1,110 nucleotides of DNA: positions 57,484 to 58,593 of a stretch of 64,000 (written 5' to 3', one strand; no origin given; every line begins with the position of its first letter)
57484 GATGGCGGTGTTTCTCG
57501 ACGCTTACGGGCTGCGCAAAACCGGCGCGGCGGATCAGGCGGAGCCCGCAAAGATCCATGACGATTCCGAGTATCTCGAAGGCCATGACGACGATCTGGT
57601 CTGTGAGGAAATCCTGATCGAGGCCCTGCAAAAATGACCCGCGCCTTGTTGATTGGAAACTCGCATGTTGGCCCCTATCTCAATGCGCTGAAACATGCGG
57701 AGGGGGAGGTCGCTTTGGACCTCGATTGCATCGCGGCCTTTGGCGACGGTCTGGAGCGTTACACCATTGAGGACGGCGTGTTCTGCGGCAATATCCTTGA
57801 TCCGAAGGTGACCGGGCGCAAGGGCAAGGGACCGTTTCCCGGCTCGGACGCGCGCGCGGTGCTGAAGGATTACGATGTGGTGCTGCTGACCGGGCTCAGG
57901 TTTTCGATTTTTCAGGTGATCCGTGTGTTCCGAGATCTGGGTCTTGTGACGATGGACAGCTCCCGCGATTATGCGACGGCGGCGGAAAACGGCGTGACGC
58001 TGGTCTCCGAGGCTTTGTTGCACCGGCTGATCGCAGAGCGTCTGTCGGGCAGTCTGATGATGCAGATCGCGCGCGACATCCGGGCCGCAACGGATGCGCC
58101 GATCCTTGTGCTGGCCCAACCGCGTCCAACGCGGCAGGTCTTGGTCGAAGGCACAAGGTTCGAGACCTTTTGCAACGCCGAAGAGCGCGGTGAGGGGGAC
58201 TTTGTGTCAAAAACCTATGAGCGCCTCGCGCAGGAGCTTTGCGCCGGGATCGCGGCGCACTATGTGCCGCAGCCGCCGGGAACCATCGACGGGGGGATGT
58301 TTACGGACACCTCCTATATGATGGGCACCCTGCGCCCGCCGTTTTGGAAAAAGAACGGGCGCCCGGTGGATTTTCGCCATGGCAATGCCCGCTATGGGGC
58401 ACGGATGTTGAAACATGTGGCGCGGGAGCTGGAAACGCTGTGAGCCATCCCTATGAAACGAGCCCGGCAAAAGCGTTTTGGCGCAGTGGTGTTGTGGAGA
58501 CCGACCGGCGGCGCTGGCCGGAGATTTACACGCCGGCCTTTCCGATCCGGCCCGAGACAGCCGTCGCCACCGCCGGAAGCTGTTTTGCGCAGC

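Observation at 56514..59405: Translationally coupled GSCFA / SGNH-like / GSCFA three-gene operon of unknown function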

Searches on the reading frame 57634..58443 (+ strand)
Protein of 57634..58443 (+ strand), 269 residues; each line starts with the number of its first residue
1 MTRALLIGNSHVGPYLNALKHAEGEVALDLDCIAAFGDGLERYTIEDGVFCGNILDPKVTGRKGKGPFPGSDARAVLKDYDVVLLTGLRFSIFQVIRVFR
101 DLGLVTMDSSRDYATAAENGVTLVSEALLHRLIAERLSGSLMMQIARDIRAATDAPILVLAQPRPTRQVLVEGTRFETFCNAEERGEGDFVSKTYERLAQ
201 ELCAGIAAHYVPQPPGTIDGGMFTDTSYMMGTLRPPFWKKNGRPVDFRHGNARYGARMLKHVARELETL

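Call 3: search_protein_families(library=pfam, proteins=[window:57634-58443:+], max_evalue=1)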
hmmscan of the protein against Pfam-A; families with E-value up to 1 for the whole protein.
window:57634-58443:+ (269 aa): 0 families
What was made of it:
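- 57634..58443 (+): X: 269-aa SGNH-fold partner, a remote PipF homologue. Ser10 (57661-57663), Asp246 (58369-58371), His249 (58378-58380). No Pfam family (call 3).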

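Call 4: search_protein_families(library=ncbifam, proteins=[window:57634-58443:+], max_evalue=1)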
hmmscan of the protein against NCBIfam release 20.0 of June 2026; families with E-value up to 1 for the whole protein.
window:57634-58443:+ (269 aa): 1 family
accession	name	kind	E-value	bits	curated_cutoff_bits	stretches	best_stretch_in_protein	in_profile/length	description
NF003620.0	PRK05261.1-5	equivalog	0.11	10.5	1518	1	162-221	99-154/825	phosphoketolase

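Call 6: find_homologous_proteins(query=window:57634-58443:+)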
Query window:57634-58443:+ (269 aa): 2 proteins with E <= 0.001 among 3259 candidates.
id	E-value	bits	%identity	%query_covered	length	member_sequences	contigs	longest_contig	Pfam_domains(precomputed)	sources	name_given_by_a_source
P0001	2.7e-176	603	99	100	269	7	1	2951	-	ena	-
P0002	9.5e-106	371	63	98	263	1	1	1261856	-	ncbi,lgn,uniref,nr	ncbi:hypothetical protein [Celeribacter neptunius]|uniref:Uncharacterized protein n=1 Tax=Celeribact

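Call 7: search_protein_families(library=padloc, proteins=[window:57634-58443:+], max_evalue=1)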
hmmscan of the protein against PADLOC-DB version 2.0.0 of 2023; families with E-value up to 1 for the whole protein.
window:57634-58443:+ (269 aa): 0 families

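Call 8: search_solved_structures(query=window:57634-58443:+, max_evalue=10)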
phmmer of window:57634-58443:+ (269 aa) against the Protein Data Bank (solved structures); distinct sequences matched with E-value up to 10: 0.
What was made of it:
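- Checked: ORF2 (57634-58443, 269 aa) has no hit in Pfam, NCBIfam, PADLOC or PDB sequences (calls 3, 4, 7, 8).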

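Call 11: find_encoding_contigs(protein=P0002, flank=10000, max_places=4)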
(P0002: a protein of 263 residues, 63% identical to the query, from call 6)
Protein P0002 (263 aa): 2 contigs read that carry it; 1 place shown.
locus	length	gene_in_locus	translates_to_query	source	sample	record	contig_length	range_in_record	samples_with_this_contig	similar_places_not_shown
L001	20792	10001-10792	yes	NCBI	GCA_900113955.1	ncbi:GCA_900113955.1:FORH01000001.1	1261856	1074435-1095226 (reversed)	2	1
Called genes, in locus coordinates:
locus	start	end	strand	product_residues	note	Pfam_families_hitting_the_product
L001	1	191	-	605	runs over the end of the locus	PF00009:GTP_EFTU, PF01926:MMR_HSR1 (weak), PF22042:EF-G_D2, PF03144:GTP_EFTU_D2, PF00679:EFG_C, PF21018:BipA_C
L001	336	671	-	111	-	PF00893:Multi_Drug_Res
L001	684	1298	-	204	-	PF02588:YitT_membrane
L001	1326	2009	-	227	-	PF02588:YitT_membrane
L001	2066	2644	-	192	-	-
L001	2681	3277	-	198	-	-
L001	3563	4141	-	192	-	PF04955:HupE_UreJ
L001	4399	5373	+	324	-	PF00126:HTH_1, PF03466:LysR_substrate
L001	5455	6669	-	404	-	PF00180:Iso_dh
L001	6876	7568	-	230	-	PF01988:VIT1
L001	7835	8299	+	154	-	PF00572:Ribosomal_L13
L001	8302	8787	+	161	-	PF00380:Ribosomal_S9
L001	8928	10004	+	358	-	PF08885:GSCFA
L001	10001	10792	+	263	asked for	-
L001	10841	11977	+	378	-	PF08885:GSCFA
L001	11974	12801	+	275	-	-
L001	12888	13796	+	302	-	PF00528:BPD_transp_1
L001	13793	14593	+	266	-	PF00528:BPD_transp_1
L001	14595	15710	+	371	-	PF00005:ABC_tran, PF13304:AAA_21 (faint), PF08402:TOBE_2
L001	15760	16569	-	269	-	PF20434:BD-FAE, PF07859:Abhydrolase_3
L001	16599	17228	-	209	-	PF00440:TetR_N, PF13305:TetR_C_33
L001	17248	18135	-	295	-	PF03976:PPK2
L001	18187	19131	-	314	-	PF12146:Hydrolase_4, PF00561:Abhydrolase_1, PF12697:Abhydrolase_6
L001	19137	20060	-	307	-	PF04204:HTS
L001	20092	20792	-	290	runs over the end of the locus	-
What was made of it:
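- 58440..58443 (+): GTGA start/stop overlap between X and G2; specific to this lineage. C. neptunius has a 48-nt gap at this position (call 11).
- The X-G2 overlap is absent in C. neptunius (call 11).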

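Call 13: search_protein_families(library=pfam, proteins=[L001:11974-12801:+, L001:10001-10792:+, L001:10841-11977:+, L001:8928-10004:+], max_evalue=1)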
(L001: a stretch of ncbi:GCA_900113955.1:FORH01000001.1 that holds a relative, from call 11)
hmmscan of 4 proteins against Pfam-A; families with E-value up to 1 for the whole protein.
L001:11974-12801:+ (275 aa): 0 families

L001:10001-10792:+ (263 aa): 0 families

L001:10841-11977:+ (378 aa): 2 families
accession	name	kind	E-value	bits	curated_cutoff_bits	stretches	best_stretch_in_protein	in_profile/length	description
PF08885.17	GSCFA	-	2.1e-52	178.7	25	1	41-310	1-237/237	GSCFA family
PF19071.5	DUF5767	-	0.25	11.9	26.9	1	205-233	42-70/84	Family of unknown function (DUF5767)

L001:8928-10004:+ (358 aa): 2 families
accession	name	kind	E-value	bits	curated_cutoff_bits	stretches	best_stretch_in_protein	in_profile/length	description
PF08885.17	GSCFA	-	5.1e-46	157.8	25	1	41-310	1-237/237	GSCFA family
PF13472.12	Lipase_GDSL_2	-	0.026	15.5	32.9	0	153-269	60-146/178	GDSL-like Lipase/Acylhydrolase family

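Call 21: search_protein_representatives(protein=window:57634-58443:+)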
Query: 269 residues. Proteins with E-value up to 0.001 (for the whole library): 326; up to 1e-10: 70; up to 1e-30: 5. The best 150 are listed.
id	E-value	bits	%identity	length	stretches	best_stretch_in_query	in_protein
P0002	3.0e-106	371.4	64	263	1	3-266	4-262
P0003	4.0e-64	233.3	47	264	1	3-266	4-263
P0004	1.4e-36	143.0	39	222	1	42-262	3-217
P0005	7.4e-36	140.7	37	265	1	3-264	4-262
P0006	1.0e-34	136.9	34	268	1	2-266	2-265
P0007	2.4e-30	122.6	33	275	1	6-266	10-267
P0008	1.7e-26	110.0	37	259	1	36-261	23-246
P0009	1.4e-24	103.7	31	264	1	2-262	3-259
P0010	2.2e-23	99.8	33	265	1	2-265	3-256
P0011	4.1e-22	95.6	32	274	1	3-266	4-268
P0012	1.7e-20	90.3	28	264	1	5-264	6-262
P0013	3.2e-20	89.4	32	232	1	76-267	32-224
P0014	4.2e-20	89.0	29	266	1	3-264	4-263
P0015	5.4e-20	88.6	33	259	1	1-262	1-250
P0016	9.7e-20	87.8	29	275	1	3-264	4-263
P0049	4.6e-13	65.9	28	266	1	2-262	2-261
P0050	4.8e-13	65.9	27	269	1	4-259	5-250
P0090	2.5e-09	53.7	37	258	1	1-261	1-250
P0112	2.3e-08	50.5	39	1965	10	209-262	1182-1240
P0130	6.4e-08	49.1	27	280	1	3-263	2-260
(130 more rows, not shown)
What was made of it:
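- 57634..58443 (+): The family has 326 representatives (call 21).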

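Call 29: find_homologous_proteins(query=A1, max_evalue=0.00001)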
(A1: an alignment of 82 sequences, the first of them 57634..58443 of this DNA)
Query A1 (82 sequences) (269 aa, profile of the alignment): 8 proteins with E <= 0.00001 among 8000 candidates.
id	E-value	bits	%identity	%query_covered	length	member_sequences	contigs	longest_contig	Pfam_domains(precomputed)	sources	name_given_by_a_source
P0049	4.1e-90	320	28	97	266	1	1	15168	-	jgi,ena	-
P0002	7.1e-81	289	63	98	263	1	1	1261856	-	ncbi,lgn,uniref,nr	ncbi:hypothetical protein [Celeribacter neptunius]|uniref:Uncharacterized protein n=1 Tax=Celeribact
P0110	7.7e-74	266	23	96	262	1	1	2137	-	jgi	-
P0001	2.2e-71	258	99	100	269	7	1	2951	-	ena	-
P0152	1.2e-51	194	25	94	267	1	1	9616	-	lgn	-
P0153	2.3e-51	193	26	96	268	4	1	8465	-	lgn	-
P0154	6.9e-49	185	23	100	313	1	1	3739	-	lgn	-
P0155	2.2e-38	150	22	86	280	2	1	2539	-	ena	-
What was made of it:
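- On SGNH hydrolase superfamily (for the middle ORF X): None of the homologues has a precomputed Pfam domain (calls 6, 29).
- Tried and rejected: The word-indexed profile search with A1 returned only 8 proteins (call 29).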

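Call 30: find_encoding_contigs(protein=P0049, flank=8000, max_places=2)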
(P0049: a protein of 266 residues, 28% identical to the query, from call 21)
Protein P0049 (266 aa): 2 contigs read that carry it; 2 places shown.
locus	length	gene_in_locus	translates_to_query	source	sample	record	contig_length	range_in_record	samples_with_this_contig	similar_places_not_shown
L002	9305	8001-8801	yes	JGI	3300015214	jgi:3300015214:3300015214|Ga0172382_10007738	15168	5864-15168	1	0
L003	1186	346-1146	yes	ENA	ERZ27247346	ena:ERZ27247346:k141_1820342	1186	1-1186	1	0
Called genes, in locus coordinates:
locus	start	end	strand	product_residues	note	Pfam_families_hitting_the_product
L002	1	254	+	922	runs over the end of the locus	PF00330:Aconitase, PF00694:Aconitase_C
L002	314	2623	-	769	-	PF02092:tRNA_synt_2f, PF05746:DALR_1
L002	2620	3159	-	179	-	PF20044:DUF6446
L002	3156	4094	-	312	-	PF02091:tRNA-synt_2e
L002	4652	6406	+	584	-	PF01471:PG_binding_1, PF13365:Trypsin_2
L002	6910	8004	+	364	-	PF08885:GSCFA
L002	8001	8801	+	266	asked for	-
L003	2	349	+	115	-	?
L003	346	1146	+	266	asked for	-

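Call 31: find_encoding_contigs(protein=P0152, flank=8000, max_places=2)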
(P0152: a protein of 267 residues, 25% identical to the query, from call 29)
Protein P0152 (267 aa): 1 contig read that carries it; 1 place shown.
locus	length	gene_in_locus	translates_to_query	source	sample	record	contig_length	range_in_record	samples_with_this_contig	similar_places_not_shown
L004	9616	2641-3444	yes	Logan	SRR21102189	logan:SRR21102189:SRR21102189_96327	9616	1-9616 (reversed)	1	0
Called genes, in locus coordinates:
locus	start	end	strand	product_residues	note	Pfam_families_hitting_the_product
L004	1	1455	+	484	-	?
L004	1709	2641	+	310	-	-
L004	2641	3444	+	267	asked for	-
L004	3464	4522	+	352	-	PF08885:GSCFA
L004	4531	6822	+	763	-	PF01697:Glyco_transf_92 (weak)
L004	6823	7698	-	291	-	-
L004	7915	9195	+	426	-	PF04577:Glyco_transf_61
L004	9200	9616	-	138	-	?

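Call 32: find_encoding_contigs(protein=P0003, flank=8000, max_places=2)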
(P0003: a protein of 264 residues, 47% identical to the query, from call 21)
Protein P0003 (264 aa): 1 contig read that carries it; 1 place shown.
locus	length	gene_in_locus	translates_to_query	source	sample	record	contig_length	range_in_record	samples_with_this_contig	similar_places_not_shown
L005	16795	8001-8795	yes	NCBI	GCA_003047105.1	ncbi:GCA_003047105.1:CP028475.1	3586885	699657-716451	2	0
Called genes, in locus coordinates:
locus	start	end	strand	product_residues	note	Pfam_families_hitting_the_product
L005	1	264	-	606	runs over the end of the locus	PF00009:GTP_EFTU, PF01926:MMR_HSR1 (weak), PF22042:EF-G_D2, PF03144:GTP_EFTU_D2, PF00679:EFG_C, PF21018:BipA_C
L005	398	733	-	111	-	PF00893:Multi_Drug_Res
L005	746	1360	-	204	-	PF02588:YitT_membrane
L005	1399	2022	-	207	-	PF02588:YitT_membrane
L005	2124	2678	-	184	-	-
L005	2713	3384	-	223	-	-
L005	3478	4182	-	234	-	PF04955:HupE_UreJ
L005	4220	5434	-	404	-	PF00180:Iso_dh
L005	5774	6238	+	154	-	PF00572:Ribosomal_L13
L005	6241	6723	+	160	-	PF00380:Ribosomal_S9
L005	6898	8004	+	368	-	PF08885:GSCFA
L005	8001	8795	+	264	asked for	-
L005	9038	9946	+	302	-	PF00528:BPD_transp_1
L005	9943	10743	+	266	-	PF00528:BPD_transp_1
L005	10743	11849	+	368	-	PF00005:ABC_tran, PF13304:AAA_21 (faint), PF08402:TOBE_2 (weak)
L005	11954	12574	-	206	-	PF00440:TetR_N, PF13305:TetR_C_33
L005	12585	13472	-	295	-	PF03976:PPK2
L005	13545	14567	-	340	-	PF00561:Abhydrolase_1, PF12146:Hydrolase_4, PF12697:Abhydrolase_6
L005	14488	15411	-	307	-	PF04204:HTS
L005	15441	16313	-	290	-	-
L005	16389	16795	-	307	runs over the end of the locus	PF00892:EamA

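Call 33: predict_structure(alignment_id=A1)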
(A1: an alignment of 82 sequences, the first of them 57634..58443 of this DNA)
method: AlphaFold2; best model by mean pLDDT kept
length: 269 residues; sequences in the alignment: 82
mean_pLDDT: 90.7   pTM: 0.89
mean pLDDT of the five models: 90.7, 89.6, 89.5, 89.2, 89.0
residues with pLDDT >= 90: 214; 70-90: 33; 50-70: 15; < 50: 7
segments of 3 or more residues with pLDDT < 50: 64-70
pLDDT, mean of each block of 10 residues (from residue 1): 95 94 86 90 95 64 43 86 98 96 97 97 98 98 98 98 95 86 95 98 98 97 96 76 83 96 95
secondary structure, 60 per line:
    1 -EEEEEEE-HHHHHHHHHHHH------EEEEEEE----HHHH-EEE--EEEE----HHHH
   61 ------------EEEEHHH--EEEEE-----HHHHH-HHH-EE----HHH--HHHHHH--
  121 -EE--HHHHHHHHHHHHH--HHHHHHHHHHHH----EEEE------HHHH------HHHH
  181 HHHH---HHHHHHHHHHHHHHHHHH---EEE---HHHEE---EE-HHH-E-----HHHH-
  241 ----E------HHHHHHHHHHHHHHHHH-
elements in order: E2-8 H10-21 E28-34 H39-42 E44-46 E49-52 H57-60 E73-76 E82-86 H92-96 H113-118 H126-138 H141-152 E157-160 H167-170 H177-184 H188-205 E209-211 H236-239 H252-268
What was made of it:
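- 57634..58443 (+): AF2 pLDDT 90.7 (call 33).
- On SGNH hydrolase superfamily (for the middle ORF X): The motif directly follows strand E2-8 of the model (call 33). The AF2 model has pLDDT 90.7 (call 33).
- The AF2 model of X has pLDDT 90.7 and pTM 0.89 (call 33).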

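Call 38: fold_search(model_id=the predicted structure, library=pdb)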
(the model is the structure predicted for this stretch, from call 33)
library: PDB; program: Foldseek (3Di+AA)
matches with E <= 10: 1442; with E <= 0.001: 12
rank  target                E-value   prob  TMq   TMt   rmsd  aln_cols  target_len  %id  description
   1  6nkd_A                5.2e-05  1.00  0.39  0.48   9.4       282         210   14  Crystal Structure of the Lipase Lip_vut3 from Goat Rumen metagenome. (released 2020-01-22)
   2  3dc7_A                8.0e-05  1.00  0.37  0.45  11.3       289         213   11  Crystal structure of the protein Q88SR8 from Lactobacillus plantarum. Northeast Structural Genomics consortium target  (released 2008-08-05)
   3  8zbc_A                8.6e-05  1.00  0.40  0.46   7.6       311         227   11  An acyltransferase with selective perhydrolytic activity (released 2025-04-30)
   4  8zbc_C                1.4e-04  1.00  0.43  0.51   6.9       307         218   11  An acyltransferase with selective perhydrolytic activity (released 2025-04-30)
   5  3dc7_C                1.6e-04  1.00  0.36  0.45  11.6       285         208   12  Crystal structure of the protein Q88SR8 from Lactobacillus plantarum. Northeast Structural Genomics consortium target  (released 2008-08-05)
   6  7br2_C                2.9e-04  1.00  0.40  0.26   9.3       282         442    8  BT4096 a gut microbial diltiazem-metabolizing enzyme (released 2020-05-06)
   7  4hyq                  3.5e-04  1.00  0.41  0.46   9.5       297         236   13  Crystal structure of phospholipase A1 from Streptomyces albidoflavus NA297 (released 2013-05-29)
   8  7br2_B                5.5e-04  0.99  0.36  0.24  10.2       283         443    9  BT4096 a gut microbial diltiazem-metabolizing enzyme (released 2020-05-06)
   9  8gr2                  6.2e-04  1.00  0.42  0.51  10.3       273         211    8  Crystal structure of the GDSL-family esterase CJ0610C from Campylobacter jejuni (released 2022-11-16)
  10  7br2_A                7.9e-04  0.98  0.33  0.22   9.4       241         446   10  BT4096 a gut microbial diltiazem-metabolizing enzyme (released 2020-05-06)
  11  6se1                  8.9e-04  1.00  0.43  0.44   9.4       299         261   11  Structure of Salmonella ser. Paratyphi A lipopolysaccharide acetyltransferase periplasmic domain (released 2020-08-26)
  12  8tlb                  9.5e-04  1.00  0.40  0.48   9.8       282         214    8  Crystal structure of the peptidoglycan O-acetyltransferase B (PatB) from Campylobacter jejuni, catalytic domain (released 2024-12-18)
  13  4h08                  1.4e-03  1.00  0.40  0.52  10.0       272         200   12  Crystal structure of a putative hydrolase (BT3161) from Bacteroides thetaiotaomicron VPI-5482 at 1.80 A resolution (released 2012-10-17)
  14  4iyj_B                1.8e-03  1.00  0.41  0.51   8.5       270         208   12  Crystal structure of a putative acylhydrolase (BACUNI_03406) from Bacteroides uniformis ATCC 8492 at 1.37 A resolution (released 2013-03-06)
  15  5mal_A                1.8e-03  0.99  0.43  0.48   8.8       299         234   10  Crystal structure of extracelular lipase from Streptomyces rimosus at 1.7A resolution (released 2017-06-14)
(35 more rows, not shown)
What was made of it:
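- Closest known: SGNH/GDSL hydrolase superfamily. Same: The predicted fold of X matches (call 38).
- Its Foldseek matches at E <= 1e-3 are all SGNH esterases or acyltransferases, including PatB, OafB and a perhydrolytic acyltransferase, at E about 5e-5 and TM 0.4-0.5 (call 38). Most structural neighbours of X are esterases or lipases (call 38). Structural neighbours also include true acyltransferases: PatB, OafB and 8zbc (call 38).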

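Call 86: find_encoding_contigs(protein=P0050, flank=6000, max_places=1)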
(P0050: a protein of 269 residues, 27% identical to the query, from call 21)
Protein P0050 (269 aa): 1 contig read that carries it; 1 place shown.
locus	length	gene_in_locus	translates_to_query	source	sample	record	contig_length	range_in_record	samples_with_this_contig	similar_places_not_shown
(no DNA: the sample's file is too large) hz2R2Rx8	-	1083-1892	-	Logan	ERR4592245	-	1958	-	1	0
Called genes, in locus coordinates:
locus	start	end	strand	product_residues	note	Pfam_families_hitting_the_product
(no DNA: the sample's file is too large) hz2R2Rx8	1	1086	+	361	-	?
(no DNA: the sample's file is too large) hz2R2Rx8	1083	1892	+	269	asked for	-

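Call 87: find_encoding_contigs(protein=P0090, flank=6000, max_places=1)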
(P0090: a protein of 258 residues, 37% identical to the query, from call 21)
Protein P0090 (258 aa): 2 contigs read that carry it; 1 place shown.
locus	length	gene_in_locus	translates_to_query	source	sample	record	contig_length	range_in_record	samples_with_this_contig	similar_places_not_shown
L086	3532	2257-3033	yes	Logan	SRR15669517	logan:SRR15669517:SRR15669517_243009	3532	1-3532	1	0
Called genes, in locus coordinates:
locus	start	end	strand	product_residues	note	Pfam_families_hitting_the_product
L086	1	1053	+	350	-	?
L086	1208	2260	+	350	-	PF08885:GSCFA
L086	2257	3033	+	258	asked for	-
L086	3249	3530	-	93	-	?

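Call 88: find_encoding_contigs(protein=P0130, flank=6000, max_places=1)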
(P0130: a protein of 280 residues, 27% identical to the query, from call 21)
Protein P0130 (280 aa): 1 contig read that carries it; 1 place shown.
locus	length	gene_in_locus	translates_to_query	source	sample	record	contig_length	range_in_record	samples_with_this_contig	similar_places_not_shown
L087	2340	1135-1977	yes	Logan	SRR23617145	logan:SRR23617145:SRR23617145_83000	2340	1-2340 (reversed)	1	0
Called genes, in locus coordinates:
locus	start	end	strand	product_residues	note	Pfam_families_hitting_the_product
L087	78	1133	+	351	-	PF08885:GSCFA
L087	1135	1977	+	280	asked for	-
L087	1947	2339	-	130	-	?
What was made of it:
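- All eight contexts sampled from the X side had an adjacent G or G-sized gene (calls 11, 30, 31, 32, 86, 87, 88).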

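Call 89: find_encoding_contigs(protein=P0112, flank=6000, max_places=1)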
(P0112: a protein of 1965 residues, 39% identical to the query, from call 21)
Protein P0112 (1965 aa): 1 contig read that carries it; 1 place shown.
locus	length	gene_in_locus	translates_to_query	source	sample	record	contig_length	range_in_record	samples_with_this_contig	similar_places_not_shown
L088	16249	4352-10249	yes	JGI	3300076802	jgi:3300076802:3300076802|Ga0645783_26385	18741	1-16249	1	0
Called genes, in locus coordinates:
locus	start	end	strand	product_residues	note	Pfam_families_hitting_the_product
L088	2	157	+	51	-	?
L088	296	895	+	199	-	PF03781:FGE-sulfatase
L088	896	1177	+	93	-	PF08308:PEGA (weak)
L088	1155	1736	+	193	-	PF08308:PEGA, PF22820:TcaA_3rd_4th (faint), PF11008:DUF2846 (faint), PF08308:PEGA (weak)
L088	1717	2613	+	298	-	PF08308:PEGA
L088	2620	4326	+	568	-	PF08308:PEGA, PF22820:TcaA_3rd_4th (faint), PF13620:CarboxypepD_reg (faint), PF13715:CarbopepD_reg_2 (faint), PF08308:PEGA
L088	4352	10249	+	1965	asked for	PF00041:fn3 (faint), PF16655:PhoD_N (faint), PF16656:Pur_ac_phosph_N (faint), PF23376:Fn3_VIN3 (faint), PF24946:Fn3_Dep-1_4th (faint), PF25059:FN3_DSCAM-DSCAML_C (faint), PF26232:Fn3_RsgI4 (faint), PF03781:FGE-sulfatase, +3 more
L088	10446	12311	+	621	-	PF08308:PEGA, PF22820:TcaA_3rd_4th (faint), PF08308:PEGA, PF03781:FGE-sulfatase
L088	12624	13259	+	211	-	PF14237:GYF_2 (weak), PF06271:RDD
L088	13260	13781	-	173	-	-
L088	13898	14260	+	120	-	PF00498:FHA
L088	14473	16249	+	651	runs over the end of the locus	PF00069:Pkinase, PF01636:APH (faint), PF03109:ABC1 (faint), PF07714:PK_Tyr_Ser-Thr, PF17667:Pkinase_fungal (weak), PF09603:Fib_succ_major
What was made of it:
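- Tried and rejected: P0112 is a 1965-aa apparent hit to X. It is an fn3/FGE-sulfatase repeat protein in an unrelated context and is probably spurious (call 89).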
